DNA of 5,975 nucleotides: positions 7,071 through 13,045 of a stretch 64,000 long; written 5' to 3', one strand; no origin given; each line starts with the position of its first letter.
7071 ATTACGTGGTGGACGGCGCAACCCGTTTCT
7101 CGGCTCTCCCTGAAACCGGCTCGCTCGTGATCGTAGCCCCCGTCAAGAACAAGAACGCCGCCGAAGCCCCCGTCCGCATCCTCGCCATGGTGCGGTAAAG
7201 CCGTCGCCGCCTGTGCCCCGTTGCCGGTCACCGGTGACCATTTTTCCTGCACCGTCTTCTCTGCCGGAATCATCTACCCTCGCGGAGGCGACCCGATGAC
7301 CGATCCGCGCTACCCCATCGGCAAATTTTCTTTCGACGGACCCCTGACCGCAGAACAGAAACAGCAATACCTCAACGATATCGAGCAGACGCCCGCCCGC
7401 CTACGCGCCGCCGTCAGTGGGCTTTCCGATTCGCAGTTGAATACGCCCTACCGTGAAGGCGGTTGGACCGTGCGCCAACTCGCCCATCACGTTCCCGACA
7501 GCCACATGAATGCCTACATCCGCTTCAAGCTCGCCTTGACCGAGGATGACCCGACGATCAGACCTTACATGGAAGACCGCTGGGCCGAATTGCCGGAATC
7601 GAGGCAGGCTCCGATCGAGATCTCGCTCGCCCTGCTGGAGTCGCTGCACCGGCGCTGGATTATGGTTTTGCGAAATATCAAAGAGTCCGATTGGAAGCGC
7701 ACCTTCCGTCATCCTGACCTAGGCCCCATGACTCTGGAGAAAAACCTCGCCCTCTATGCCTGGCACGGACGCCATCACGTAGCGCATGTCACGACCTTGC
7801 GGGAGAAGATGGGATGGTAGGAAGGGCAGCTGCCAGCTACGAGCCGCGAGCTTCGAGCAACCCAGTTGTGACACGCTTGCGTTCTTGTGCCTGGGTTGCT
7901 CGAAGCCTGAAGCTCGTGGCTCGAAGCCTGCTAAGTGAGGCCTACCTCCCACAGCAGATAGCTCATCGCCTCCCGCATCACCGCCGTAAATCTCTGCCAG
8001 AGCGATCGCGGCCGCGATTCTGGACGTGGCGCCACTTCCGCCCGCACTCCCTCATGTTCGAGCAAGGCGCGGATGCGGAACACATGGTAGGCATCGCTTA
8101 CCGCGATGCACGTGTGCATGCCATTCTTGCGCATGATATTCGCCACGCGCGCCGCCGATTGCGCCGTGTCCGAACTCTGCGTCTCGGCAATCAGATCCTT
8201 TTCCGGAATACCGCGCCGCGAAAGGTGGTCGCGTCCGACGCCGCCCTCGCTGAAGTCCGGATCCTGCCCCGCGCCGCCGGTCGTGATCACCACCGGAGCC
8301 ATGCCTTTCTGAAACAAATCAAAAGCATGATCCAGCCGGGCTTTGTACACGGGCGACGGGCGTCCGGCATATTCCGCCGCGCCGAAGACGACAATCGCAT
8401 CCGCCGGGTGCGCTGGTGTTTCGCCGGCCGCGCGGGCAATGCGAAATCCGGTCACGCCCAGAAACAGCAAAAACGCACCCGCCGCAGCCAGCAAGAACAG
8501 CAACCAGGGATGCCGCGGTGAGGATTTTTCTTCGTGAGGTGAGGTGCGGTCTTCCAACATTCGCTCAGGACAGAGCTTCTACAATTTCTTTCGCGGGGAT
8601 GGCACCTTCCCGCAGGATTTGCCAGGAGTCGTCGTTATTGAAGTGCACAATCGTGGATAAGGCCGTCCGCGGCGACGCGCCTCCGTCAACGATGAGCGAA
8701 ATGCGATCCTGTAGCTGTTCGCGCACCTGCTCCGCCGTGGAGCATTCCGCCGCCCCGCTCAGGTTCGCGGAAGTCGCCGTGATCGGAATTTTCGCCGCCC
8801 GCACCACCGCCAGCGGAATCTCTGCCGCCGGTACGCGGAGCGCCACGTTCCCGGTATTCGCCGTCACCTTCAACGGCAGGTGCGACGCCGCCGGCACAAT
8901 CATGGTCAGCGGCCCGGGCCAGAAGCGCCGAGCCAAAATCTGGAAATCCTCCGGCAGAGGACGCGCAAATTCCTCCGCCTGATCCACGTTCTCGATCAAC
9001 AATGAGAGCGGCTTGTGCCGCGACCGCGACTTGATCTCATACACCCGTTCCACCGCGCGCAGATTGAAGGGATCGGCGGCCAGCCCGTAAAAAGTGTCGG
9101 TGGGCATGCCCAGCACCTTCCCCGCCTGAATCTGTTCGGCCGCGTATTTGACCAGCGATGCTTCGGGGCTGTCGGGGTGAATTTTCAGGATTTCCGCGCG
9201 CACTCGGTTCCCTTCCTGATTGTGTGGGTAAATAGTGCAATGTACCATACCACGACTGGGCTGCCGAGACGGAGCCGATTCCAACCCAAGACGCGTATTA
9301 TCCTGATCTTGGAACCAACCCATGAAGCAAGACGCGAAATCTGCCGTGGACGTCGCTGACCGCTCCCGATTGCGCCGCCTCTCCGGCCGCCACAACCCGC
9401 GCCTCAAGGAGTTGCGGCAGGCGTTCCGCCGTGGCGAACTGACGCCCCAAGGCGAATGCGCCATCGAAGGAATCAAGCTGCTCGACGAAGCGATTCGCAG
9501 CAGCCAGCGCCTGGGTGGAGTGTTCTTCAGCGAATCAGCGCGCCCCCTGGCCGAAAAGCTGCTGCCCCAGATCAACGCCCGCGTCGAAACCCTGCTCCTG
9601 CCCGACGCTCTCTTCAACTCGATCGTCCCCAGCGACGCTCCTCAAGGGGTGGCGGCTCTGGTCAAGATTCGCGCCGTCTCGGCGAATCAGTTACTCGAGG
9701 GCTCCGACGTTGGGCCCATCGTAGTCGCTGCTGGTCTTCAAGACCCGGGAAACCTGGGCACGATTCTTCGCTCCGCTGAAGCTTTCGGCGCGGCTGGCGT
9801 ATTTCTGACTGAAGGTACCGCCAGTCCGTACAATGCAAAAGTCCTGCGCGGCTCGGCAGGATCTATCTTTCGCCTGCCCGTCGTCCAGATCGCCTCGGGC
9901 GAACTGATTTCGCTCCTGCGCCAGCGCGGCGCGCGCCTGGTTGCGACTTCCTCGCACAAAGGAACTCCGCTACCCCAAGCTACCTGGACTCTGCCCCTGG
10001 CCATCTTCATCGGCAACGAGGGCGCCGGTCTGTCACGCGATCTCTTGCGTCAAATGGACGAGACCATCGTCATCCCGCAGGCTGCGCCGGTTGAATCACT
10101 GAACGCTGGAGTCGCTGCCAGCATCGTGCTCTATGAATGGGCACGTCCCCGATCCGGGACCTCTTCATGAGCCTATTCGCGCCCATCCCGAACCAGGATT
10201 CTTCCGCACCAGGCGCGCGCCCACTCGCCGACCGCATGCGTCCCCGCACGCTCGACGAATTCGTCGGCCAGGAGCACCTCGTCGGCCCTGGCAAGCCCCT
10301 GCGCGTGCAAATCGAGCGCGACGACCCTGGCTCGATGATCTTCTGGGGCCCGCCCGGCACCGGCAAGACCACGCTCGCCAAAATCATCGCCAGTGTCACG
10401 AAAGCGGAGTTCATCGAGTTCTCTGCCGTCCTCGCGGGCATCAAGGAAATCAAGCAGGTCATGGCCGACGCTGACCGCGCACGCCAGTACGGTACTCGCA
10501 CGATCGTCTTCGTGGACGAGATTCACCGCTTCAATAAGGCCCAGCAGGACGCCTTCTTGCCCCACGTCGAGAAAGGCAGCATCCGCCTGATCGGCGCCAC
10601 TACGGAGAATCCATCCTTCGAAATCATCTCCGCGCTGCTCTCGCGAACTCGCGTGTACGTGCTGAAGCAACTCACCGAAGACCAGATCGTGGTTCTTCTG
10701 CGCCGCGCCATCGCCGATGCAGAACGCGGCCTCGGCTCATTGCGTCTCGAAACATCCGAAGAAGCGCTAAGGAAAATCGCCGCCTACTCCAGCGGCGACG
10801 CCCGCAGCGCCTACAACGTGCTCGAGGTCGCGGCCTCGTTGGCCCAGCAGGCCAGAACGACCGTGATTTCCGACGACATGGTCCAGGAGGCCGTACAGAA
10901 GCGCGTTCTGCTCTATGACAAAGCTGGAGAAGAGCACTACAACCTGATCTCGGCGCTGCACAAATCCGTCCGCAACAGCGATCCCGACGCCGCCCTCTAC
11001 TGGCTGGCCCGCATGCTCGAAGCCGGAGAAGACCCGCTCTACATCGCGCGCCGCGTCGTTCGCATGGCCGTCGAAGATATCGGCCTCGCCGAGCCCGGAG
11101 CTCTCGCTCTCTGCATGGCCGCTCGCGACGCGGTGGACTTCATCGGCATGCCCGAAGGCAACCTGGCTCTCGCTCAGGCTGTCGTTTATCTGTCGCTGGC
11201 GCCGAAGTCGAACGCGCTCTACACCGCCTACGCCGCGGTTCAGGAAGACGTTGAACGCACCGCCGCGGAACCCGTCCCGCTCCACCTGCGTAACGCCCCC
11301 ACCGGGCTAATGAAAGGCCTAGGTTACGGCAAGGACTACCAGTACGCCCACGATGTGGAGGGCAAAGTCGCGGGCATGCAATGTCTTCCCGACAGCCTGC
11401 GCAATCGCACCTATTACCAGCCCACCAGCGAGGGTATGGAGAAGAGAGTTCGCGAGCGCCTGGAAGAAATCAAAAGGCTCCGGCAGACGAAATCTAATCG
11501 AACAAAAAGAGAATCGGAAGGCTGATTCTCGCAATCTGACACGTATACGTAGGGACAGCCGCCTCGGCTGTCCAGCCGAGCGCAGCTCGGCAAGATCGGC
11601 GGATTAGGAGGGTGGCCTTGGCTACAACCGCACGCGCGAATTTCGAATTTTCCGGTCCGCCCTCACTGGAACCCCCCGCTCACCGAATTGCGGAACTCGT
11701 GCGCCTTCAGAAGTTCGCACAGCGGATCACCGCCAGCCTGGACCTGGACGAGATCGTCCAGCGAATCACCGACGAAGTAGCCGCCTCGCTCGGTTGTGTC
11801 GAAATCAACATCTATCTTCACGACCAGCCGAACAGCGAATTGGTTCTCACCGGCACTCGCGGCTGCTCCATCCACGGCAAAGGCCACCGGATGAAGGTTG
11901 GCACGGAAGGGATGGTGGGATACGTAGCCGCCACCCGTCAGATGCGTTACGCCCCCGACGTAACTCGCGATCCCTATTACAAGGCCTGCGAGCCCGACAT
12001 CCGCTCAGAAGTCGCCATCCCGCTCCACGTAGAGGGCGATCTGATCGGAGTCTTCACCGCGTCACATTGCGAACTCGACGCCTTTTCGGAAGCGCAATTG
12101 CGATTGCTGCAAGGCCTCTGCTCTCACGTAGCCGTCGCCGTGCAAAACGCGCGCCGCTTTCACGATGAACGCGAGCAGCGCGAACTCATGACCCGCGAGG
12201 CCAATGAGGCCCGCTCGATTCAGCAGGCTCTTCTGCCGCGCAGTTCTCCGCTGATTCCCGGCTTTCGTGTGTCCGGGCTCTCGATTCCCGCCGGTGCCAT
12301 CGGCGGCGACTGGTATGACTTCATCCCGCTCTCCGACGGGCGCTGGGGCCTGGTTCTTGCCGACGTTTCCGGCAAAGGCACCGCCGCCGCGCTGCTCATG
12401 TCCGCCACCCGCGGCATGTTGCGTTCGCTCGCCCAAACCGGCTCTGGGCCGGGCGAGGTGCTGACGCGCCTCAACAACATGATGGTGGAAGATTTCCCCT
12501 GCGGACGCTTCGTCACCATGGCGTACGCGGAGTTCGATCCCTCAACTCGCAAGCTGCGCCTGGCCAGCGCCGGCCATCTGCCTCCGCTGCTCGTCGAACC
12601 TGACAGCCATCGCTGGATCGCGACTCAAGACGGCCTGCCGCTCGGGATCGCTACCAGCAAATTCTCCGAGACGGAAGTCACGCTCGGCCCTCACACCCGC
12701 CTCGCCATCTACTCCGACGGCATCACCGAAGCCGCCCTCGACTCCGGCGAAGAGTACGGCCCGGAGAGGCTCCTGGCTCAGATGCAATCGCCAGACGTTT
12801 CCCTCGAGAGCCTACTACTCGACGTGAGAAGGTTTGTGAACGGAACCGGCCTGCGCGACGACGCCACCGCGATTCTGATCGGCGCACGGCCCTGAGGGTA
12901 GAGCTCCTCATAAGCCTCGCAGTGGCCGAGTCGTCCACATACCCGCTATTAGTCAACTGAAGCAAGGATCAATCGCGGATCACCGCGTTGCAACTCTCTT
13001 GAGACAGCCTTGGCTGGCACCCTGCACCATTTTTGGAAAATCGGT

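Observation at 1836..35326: Window-wide class of period-7 (heptanucleotide) arrays that abut stop codons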

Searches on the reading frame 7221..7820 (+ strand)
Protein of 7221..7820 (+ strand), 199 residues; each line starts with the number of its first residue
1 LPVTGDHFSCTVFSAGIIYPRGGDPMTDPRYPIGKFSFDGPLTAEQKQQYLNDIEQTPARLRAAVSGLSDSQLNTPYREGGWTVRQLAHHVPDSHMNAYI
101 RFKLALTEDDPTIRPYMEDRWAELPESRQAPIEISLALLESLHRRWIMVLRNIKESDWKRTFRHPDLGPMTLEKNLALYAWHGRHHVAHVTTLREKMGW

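Call 31: search_protein_families(library=pfam, proteins=[window:7221-7820:+], max_evalue=0.001)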
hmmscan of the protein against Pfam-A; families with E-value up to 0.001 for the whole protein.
window:7221-7820:+ (199 aa): 4 families
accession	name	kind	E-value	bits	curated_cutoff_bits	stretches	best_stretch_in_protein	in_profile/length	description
PF12867.12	DinB_2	-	1.7e-24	87.1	24.8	1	54-189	2-127/128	DinB superfamily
PF05163.17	DinB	-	3.2e-07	30.9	23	1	48-198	6-146/165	DinB family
PF11716.13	MDMPI_N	-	2.8e-05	25.3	24.2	1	59-171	6-120/140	Mycothiol maleylpyruvate isomerase N-terminal domain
PF04978.18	MST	-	0.00019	22.4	27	1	56-197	8-147/149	Mycothiol-S-transferase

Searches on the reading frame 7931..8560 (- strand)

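Call 31: search_protein_families(library=pfam, proteins=[window:7931-8560:-], max_evalue=0.001)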
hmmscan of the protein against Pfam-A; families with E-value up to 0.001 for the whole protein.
window:7931-8560:- (209 aa): 1 family
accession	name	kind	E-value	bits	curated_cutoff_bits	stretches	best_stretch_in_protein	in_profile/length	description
PF02698.23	DUF218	-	6e-26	91.4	27.6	1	54-198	1-131/133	DUF218 domain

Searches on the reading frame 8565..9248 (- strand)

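Call 31: search_protein_families(library=pfam, proteins=[window:8565-9248:-], max_evalue=0.001)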
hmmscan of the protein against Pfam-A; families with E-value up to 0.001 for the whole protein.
window:8565-9248:- (227 aa): 1 family
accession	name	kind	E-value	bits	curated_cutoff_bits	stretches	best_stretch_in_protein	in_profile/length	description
PF01300.24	Sua5_yciO_yrdC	-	3.6e-55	186.7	25.1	1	39-215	2-178/178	Telomere recombination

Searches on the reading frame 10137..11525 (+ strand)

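Call 31: search_protein_families(library=pfam, proteins=[window:10137-11525:+], max_evalue=0.001)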
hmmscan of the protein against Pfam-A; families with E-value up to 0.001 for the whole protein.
window:10137-11525:+ (462 aa): 13 families
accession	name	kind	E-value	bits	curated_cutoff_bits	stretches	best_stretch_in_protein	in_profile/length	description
PF12002.13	MgsA_C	-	3.5e-70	235.7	27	1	280-446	1-167/167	MgsA AAA+ ATPase C terminal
PF16193.11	AAA_assoc_2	-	3.7e-26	91.6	34.3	1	202-279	3-81/81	AAA C-terminal domain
PF00004.35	AAA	-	5.6e-17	62.8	21.2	1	67-173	1-125/131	ATPase family associated with various cellular activities (AAA)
PF05496.18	RuvB_N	-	4.4e-13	49.7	27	1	34-152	1-116/159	Holliday junction DNA helicase RuvB P-loop domain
PF22703.2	Cdc6_lid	-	1.5e-06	28.4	27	1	207-252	18-66/68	Cdc6 AAA+ ATPase-type lid domain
PF07728.20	AAA_5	-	6.9e-06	26.5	22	1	67-155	2-101/139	AAA domain (dynein-related subfamily)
PF20720.3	nSTAND3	-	1.9e-05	24.9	27.2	1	67-181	20-120/155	Novel STAND NTPase 3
PF01078.27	Mg_chelatase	-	3.3e-05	23.8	20.3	0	66-100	24-62/207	Magnesium chelatase, subunit ChlI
PF13191.12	AAA_16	-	5.6e-05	24.1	32.6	0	59-90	19-51/167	AAA ATPase domain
PF00158.32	Sigma54_activat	-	9.9e-05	22.5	20.2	0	120-167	93-141/168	Sigma-54 interaction domain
PF07724.20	AAA_2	-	0.00036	21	27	1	65-150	4-105/166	AAA domain (Cdc48 subfamily)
PF13401.12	AAA_22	-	0.00039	21.2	27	0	63-86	4-27/130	AAA domain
PF13604.12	AAA_30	-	0.00052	20.2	27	0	67-153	21-123/191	AAA domain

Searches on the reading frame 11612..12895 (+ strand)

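Call 32: search_protein_families(library=pfam, proteins=[window:11612-12895:+], max_evalue=0.001)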
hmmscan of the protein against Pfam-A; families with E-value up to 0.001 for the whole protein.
window:11612-12895:+ (427 aa): 4 families
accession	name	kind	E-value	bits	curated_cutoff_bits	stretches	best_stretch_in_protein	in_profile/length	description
PF07228.17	SpoIIE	-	3.2e-49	167.9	25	1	241-423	1-189/192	Stage II sporulation protein E (SpoIIE)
PF13185.12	GAF_2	-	1.3e-18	68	28.6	1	43-178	2-136/136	GAF domain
PF01590.32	GAF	-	9.3e-17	62.2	22.4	1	44-177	1-133/133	GAF domain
PF13492.12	GAF_3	-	4e-05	24.5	27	1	101-179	56-129/129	GAF domain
